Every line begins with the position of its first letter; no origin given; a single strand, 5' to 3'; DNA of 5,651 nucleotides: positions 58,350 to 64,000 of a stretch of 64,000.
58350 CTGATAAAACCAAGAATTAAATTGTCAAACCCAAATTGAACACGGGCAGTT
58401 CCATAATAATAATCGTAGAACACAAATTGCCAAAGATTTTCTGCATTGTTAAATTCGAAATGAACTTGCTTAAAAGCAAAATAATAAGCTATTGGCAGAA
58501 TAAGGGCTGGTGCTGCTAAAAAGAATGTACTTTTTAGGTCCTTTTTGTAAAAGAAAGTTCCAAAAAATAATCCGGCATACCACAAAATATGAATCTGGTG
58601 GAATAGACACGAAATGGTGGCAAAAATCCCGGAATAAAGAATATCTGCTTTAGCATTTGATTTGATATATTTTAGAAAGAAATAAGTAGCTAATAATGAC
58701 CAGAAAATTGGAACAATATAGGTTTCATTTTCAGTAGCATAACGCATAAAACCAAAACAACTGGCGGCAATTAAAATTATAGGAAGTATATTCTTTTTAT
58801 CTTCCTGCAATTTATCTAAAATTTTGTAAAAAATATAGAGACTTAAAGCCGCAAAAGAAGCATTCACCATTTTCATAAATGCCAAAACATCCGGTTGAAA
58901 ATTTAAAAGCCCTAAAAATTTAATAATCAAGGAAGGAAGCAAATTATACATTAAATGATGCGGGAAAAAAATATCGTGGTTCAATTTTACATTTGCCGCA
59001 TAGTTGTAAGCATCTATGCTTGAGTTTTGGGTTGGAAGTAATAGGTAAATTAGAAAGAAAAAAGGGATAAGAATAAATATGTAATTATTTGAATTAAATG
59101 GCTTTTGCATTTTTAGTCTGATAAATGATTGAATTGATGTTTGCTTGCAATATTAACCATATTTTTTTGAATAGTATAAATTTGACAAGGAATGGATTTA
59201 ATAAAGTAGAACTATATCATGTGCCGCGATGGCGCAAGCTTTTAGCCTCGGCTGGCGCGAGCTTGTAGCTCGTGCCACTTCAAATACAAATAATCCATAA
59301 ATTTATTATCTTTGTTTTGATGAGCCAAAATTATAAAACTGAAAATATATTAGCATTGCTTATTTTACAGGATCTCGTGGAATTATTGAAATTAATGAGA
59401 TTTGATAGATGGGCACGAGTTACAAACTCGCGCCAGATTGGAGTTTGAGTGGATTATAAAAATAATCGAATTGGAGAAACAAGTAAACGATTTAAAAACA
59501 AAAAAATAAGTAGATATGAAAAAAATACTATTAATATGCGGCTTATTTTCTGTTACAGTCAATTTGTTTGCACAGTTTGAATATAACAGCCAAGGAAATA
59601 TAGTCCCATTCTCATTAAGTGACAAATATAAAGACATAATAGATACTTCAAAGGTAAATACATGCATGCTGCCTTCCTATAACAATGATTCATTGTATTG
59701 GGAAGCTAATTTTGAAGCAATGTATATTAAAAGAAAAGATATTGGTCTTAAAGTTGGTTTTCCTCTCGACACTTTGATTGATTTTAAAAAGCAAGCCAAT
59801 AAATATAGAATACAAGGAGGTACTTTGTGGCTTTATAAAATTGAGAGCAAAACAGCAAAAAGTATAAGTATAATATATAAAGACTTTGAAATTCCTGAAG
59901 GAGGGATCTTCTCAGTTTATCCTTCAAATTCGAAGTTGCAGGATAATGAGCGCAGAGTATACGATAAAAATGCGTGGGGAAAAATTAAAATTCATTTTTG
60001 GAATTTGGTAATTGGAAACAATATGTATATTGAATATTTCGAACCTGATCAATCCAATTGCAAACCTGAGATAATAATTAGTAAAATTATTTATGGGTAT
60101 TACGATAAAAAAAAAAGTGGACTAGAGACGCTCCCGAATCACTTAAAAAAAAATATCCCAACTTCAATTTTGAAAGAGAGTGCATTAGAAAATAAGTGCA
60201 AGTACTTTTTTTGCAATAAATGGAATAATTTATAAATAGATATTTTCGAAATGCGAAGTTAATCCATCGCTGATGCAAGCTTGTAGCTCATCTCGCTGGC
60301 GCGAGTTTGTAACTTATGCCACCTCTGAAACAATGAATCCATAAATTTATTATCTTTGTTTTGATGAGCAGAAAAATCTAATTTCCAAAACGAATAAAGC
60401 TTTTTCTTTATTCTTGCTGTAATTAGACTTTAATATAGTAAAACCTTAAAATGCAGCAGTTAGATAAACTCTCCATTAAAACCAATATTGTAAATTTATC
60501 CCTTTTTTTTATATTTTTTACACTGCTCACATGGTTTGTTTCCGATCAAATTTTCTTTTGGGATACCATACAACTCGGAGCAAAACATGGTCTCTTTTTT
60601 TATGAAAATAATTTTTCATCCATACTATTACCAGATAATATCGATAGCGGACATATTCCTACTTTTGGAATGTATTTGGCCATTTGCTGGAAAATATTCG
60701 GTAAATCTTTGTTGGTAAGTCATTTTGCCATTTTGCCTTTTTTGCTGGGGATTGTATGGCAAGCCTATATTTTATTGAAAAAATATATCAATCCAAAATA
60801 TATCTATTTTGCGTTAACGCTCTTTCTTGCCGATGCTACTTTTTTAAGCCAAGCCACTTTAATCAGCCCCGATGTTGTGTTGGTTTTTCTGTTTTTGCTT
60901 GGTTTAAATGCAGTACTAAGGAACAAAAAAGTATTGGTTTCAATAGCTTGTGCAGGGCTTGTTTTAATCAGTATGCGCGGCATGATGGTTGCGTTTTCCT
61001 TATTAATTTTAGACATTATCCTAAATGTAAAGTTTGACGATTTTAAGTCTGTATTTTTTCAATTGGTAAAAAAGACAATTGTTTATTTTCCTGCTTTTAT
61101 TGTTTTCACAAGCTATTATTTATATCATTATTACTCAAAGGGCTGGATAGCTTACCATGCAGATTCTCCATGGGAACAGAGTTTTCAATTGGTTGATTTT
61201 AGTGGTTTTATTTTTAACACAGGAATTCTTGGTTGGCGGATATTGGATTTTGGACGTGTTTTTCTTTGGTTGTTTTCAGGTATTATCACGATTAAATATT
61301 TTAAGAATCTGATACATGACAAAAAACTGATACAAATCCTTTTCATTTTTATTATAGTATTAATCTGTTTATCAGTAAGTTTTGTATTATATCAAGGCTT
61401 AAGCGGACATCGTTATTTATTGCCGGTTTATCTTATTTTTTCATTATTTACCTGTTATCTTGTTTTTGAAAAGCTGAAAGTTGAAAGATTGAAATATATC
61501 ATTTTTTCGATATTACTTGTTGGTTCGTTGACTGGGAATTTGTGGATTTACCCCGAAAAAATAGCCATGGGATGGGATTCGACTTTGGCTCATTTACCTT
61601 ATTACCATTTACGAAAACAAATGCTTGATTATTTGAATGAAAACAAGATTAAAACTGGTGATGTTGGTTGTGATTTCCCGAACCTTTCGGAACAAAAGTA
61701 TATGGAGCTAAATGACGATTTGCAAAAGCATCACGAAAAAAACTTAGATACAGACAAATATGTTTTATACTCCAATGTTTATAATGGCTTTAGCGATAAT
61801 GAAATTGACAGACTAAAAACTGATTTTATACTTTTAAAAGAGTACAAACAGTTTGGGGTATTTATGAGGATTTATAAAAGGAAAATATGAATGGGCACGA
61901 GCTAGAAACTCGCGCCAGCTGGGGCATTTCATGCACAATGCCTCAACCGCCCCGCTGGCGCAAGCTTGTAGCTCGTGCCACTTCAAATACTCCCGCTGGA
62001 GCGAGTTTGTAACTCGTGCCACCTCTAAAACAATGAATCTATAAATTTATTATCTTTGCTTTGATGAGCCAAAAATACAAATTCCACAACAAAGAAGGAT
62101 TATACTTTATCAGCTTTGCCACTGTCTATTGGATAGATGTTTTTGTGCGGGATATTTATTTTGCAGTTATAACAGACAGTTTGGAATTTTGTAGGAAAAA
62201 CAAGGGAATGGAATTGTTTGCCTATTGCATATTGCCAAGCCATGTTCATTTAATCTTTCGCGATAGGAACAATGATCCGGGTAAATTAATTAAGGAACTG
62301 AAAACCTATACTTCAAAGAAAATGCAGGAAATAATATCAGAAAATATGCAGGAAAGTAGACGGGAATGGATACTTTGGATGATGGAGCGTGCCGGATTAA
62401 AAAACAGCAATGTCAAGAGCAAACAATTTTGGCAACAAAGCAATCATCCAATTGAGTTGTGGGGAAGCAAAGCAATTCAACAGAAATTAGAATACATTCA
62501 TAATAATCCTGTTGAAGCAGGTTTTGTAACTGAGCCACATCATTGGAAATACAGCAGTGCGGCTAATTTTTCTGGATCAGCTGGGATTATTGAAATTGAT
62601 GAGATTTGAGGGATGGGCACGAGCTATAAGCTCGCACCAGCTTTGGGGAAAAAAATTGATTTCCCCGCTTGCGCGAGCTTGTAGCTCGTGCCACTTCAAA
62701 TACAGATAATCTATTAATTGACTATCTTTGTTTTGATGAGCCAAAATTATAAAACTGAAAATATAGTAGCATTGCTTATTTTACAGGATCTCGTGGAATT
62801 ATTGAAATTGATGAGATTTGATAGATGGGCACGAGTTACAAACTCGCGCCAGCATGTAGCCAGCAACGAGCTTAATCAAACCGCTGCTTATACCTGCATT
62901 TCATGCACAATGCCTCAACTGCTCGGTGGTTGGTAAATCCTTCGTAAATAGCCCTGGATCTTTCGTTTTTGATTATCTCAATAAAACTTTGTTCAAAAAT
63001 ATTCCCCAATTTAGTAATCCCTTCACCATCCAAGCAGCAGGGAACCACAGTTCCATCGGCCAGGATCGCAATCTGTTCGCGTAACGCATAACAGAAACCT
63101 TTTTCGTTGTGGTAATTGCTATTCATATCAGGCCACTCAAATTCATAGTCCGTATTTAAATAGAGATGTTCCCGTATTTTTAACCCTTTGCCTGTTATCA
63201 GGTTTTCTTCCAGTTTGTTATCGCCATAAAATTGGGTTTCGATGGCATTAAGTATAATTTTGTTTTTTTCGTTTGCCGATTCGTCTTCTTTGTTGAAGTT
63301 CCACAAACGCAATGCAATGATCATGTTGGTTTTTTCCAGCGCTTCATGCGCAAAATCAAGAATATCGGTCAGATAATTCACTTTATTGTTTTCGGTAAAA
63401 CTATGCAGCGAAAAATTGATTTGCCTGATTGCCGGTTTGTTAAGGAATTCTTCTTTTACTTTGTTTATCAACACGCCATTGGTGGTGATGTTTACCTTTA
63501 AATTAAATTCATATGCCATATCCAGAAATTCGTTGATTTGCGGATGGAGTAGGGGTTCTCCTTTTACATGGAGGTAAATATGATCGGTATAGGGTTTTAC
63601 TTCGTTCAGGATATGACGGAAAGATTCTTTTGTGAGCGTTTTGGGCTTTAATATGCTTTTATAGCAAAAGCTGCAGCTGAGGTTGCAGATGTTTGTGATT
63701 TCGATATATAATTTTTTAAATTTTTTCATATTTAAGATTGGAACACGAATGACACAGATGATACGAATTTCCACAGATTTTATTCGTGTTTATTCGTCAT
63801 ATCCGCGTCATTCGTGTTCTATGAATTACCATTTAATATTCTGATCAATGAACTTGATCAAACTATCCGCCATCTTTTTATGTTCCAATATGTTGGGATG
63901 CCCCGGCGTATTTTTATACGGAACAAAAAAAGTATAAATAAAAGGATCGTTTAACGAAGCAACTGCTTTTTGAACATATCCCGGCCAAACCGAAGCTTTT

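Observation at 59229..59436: Internally deleted 'mini-RAYT' relic, still framed by REPs, present in two near-identical copies (MITE-like behaviour)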

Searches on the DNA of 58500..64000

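Call 45: search_rna_families(source=window, start=58500, end=64000, threshold=evalue, max_evalue=1)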
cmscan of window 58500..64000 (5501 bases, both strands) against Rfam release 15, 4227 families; matches with E-value up to 1: 3.
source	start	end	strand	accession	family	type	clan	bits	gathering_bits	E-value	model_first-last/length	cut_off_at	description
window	61894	61978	-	RF00917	mir-708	Gene; miRNA;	CL00086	24.5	71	0.23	1-88/88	no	mir-708 microRNA precursor family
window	59252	59436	-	RF04170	MIR7723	Gene; miRNA;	-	23.5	200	0.19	1-235/235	no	MIR7723 microRNA precursor family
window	63500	63572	+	RF01880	Xist_exon1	Gene; lncRNA;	-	15.4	50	0.94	1-85/85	no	X-chromosome inactivation gene exon 1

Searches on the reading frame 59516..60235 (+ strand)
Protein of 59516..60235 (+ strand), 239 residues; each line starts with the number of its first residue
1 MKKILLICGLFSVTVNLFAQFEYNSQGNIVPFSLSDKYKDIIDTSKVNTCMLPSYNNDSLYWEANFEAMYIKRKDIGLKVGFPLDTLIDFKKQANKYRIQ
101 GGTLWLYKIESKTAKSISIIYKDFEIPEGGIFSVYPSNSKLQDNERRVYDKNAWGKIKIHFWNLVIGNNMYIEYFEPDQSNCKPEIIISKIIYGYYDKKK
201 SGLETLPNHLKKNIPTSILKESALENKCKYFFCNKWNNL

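Call 7: search_protein_families(library=pfam, proteins=[window:59516-60235:+])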
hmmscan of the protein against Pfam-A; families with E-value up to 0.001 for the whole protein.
window:59516-60235:+ (239 aa): 0 families

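Call 22: find_encoding_contigs(protein=window:59516-60235:+, flank=10000, max_places=10)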
Protein window:59516-60235:+ (239 aa): 2 contigs read that carry it; 1 place shown.
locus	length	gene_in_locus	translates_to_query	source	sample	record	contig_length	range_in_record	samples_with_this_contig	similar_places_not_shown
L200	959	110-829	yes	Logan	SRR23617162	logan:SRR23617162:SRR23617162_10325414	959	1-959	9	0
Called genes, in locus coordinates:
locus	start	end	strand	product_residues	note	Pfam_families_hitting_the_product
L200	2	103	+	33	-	?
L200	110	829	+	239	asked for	-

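Call 42: search_protein_families(library=ncbifam, proteins=[window:59516-60235:+], max_evalue=0.01)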
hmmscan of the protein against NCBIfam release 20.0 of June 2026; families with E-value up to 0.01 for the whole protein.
window:59516-60235:+ (239 aa): 0 families

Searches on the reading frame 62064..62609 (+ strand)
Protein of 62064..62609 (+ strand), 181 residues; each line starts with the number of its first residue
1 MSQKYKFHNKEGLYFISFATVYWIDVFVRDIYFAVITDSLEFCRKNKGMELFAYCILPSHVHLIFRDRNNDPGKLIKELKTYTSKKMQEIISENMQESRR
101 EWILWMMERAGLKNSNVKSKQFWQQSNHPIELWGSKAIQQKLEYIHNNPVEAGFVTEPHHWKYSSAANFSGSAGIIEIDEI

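Call 7: search_protein_families(library=pfam, proteins=[window:62064-62609:+])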
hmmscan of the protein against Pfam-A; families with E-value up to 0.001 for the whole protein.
window:62064-62609:+ (181 aa): 1 family
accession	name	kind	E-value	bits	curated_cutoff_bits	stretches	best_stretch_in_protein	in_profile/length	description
PF01797.21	Y1_Tnp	-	1.4e-07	32.1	23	1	36-97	28-90/121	Transposase IS200 like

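Call 8: find_encoding_contigs(protein=window:62064-62609:+, flank=10000, max_places=10)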
Protein window:62064-62609:+ (181 aa): 2 contigs read that carry it; 1 place shown.
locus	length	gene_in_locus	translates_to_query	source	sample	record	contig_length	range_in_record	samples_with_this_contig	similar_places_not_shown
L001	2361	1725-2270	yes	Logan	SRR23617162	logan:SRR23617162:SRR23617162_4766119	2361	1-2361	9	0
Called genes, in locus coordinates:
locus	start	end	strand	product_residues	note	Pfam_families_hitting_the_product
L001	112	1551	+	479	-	-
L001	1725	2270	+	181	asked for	PF01797:Y1_Tnp (weak)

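Call 10: find_homologous_proteins(query=window:62064-62609:+)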
Query window:62064-62609:+ (181 aa): 3916 proteins with E <= 0.001 among 3934 candidates; the best 120 are listed.
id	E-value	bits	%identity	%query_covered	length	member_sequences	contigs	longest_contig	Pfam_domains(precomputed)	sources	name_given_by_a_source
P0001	4.8e-120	416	100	100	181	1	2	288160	PF01797.22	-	-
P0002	2.8e-96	338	78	100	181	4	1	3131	PF01797.22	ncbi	-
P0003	4.2e-96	338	79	100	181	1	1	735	PF01797.22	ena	-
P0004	9.0e-96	337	76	100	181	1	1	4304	PF01797.22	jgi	jgi:REP element-mobilizing transposase RayT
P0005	9.8e-95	333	74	100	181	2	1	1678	PF01797.22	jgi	jgi:REP element-mobilizing transposase RayT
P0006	4.6e-94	331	73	100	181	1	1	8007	PF01797.22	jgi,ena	-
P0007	5.2e-94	331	77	99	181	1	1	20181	PF01797.22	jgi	jgi:REP element-mobilizing transposase RayT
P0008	8.1e-94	330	75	99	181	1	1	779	PF01797.22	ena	-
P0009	3.4e-93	328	75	100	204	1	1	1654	PF01797.22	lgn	-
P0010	5.3e-93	328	75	99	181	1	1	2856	PF01797.22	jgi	jgi:putative transposase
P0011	7.5e-93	327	75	99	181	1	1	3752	PF01797.22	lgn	-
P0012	1.4e-92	326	75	100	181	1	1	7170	PF01797.22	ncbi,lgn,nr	ncbi:MAG: transposase [Bacteroidales bacterium]|nr:transposase [Bacteroidales bacterium]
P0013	1.6e-92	326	75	99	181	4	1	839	PF01797.22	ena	-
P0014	6.6e-92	324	72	99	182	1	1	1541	PF01797.22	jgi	-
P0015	8.1e-92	324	75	99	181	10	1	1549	PF01797.22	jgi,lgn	-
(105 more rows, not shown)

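Call 12: find_related_loci(query=window:62064-62609:+, collection=genome_contigs, flank=5000)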
Query window:62064-62609:+ (181 aa) in genome_contigs; peptide patterns used: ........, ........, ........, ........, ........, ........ (x = any residue, [..] = any of these).
117 stretches matched a pattern; 86 encode a relative of the query (tblastn E <= 1e-3); the best 80 are kept; 80 distinct loci.
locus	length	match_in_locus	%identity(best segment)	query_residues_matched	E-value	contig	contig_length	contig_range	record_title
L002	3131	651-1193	78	1-181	2e-102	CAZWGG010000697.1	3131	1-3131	MAG TPA_asm: uncultured Bacteroidales bacterium isolate binchicken_co129_198 genome assembly, contig: NODE_125157_length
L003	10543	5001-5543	68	1-181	3e-90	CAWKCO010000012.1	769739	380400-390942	MAG: uncultured Cytophagales bacterium isolate MFD03250.bin.1.165 genome assembly, contig: contig_8384, whole genome sho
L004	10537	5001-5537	68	1-179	5e-88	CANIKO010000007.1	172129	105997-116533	MAG: Bacteroidetes bacterium isolate RH-14apr17-313 genome assembly, contig: RH-14apr17-C71-p2, whole genome shotgun seq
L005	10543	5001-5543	64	1-181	5e-88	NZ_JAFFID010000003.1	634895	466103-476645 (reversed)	Sabulibacter ruber strain SYSU D00434 NODE_3_length_634895_cov_22.089753, whole genome shotgun sequence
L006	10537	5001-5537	67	1-179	2e-87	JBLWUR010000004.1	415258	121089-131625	MAG: Fulvivirga sp. isolate EA11-02 A11.024.metabat.1RE.5K@4, whole genome shotgun sequence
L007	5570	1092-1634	67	1-181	1e-87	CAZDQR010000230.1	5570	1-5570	MAG TPA_asm: uncultured Roseivirgaceae bacterium isolate binchicken_co67_80 genome assembly, contig: NODE_17487_length_5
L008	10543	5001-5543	67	1-181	1e-86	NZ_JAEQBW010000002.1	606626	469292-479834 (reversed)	Marivirga aurantiaca strain S37H4 NODE_2_length_606724, whole genome shotgun sequence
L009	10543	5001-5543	67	1-181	4e-86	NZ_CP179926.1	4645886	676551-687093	Pedobacter sp. MW01-1-1 chromosome, complete genome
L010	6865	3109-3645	65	1-179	4e-85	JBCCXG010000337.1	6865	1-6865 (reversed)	MAG: Bacteroidota bacterium isolate P01_F01_bin.12 k141_1452973_length_6865_cov_12.9607, whole genome shotgun sequence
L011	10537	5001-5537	65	1-179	2e-83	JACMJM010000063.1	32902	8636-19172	MAG: Sphingobacteriaceae bacterium isolate ES-bin-166 ES-bin-166-contig-k141_12273911, whole genome shotgun sequence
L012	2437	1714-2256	65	1-181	4e-85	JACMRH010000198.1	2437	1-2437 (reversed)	MAG: Cytophagales bacterium isolate LF-bin-49 FL-bin-49-contig-k141_964058, whole genome shotgun sequence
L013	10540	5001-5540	66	1-179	1e-82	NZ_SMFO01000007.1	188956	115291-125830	Flavobacterium hiemivividum strain TSA-D2 contig7, whole genome shotgun sequence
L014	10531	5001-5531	64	1-177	3e-82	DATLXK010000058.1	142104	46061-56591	MAG TPA_asm: Sphingobacteriaceae bacterium isolate SMAG_U13244 k141_331448, whole genome shotgun sequence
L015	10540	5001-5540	66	1-179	2e-81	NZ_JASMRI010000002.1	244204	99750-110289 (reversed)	Flavobacterium sp. Arc3 P26766_116_S16_Arc3_2_length_244204_cov_594, whole genome shotgun sequence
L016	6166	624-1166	65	1-181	4e-81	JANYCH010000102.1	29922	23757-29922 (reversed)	MAG: Cytophagales bacterium isolate 336R_metabinner_134 336R_k141_2287936, whole genome shotgun sequence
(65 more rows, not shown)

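Call 42: search_protein_families(library=ncbifam, proteins=[window:62064-62609:+], max_evalue=0.01)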
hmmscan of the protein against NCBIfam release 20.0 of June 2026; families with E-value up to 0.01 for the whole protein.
window:62064-62609:+ (181 aa): 2 families
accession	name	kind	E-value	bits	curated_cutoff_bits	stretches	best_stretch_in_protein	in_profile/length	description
NF047646.1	REP_Tyr_transpos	equivalog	1.1e-26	93.5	80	1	6-164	4-146/146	REP-associated tyrosine transposase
NF033573.1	transpos_IS200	equivalog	0.00013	22.1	55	1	18-105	17-103/126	IS200/IS605 family transposase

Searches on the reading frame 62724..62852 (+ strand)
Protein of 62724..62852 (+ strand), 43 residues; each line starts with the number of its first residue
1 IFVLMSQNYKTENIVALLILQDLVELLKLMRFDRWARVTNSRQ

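Call 19: find_homologous_proteins(query=window:62724-62852:+, max_evalue=10)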
Query seq(43 aa) (43 aa): 2 proteins with E <= 10 among 2 candidates.
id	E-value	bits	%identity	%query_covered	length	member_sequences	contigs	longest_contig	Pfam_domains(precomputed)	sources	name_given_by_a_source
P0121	6.3e-16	73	97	91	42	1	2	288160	-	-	-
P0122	7.9e-16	73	100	91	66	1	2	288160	-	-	-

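Call 20: find_encoding_contigs(protein=P0121, flank=10000, max_places=10)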
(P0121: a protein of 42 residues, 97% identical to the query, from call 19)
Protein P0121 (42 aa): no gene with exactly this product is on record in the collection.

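Call 21: find_encoding_contigs(protein=P0122, flank=10000, max_places=10)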
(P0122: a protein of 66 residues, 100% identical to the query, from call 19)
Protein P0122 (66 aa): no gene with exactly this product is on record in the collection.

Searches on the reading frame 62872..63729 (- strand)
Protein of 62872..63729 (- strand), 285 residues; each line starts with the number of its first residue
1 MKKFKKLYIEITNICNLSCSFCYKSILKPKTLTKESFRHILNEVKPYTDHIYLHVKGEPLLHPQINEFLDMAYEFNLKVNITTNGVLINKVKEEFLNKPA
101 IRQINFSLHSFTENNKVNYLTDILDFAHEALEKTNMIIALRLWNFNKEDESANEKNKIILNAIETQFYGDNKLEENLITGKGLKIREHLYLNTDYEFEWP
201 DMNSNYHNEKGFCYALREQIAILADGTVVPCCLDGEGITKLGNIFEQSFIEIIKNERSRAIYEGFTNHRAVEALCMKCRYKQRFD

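Call 7: search_protein_families(library=pfam, proteins=[window:62872-63729:-])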
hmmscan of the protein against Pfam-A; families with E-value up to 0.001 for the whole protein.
window:62872-63729:- (285 aa): 2 families
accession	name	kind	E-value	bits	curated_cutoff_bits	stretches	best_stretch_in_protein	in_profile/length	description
PF13186.11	SPASM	-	1.9e-13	50.9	21.5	1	213-278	1-66/67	Iron-sulfur cluster-binding domain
PF04055.27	Radical_SAM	-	1.4e-12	48.6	29.5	1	9-117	1-116/166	Radical SAM superfamily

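Call 23: find_encoding_contigs(protein=window:62872-63729:-, flank=10000, max_places=10)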
Protein window:62872-63729:- (285 aa): no gene with exactly this product is on record in the collection.
